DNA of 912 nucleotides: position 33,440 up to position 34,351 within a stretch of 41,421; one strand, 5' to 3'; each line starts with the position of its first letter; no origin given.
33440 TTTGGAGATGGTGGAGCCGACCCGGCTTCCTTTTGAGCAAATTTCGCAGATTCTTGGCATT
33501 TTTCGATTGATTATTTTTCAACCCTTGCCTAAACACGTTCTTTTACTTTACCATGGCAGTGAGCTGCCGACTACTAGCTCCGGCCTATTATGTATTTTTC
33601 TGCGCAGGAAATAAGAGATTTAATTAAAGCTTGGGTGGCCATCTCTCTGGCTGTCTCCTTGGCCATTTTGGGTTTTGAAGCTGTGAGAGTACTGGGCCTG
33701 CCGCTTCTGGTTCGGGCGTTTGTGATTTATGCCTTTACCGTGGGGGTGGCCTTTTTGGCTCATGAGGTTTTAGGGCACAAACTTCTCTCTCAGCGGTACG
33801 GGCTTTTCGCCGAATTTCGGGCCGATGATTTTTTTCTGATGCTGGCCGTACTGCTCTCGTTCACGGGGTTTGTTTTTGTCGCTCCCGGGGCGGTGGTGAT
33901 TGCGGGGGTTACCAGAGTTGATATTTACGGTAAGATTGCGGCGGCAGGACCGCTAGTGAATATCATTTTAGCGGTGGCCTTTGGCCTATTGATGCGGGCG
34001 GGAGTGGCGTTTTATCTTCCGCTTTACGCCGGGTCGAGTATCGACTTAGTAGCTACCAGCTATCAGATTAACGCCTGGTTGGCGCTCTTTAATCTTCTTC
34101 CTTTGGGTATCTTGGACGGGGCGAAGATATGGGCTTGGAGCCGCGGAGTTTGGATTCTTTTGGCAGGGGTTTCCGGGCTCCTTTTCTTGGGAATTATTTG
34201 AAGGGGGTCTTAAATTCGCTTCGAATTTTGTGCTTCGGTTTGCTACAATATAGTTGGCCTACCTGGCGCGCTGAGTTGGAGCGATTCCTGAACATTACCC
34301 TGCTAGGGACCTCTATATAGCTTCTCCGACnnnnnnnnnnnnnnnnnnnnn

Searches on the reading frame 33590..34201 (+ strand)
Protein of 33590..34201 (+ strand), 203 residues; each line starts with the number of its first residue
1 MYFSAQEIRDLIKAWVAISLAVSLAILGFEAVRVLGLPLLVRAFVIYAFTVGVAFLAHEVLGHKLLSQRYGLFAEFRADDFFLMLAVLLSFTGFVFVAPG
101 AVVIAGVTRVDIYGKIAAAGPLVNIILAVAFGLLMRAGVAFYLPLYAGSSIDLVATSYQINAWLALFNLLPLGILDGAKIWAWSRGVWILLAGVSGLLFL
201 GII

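Call 17: search_protein_families(library=pfam, proteins=[window:33590-34201:+])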
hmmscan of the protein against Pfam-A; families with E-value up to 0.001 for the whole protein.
window:33590-34201:+ (203 aa): 1 family
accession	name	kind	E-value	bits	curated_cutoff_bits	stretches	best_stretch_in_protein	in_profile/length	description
PF02163.28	Peptidase_M50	-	8.2e-06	25.8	27.2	1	150-181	159-190/221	Peptidase family M50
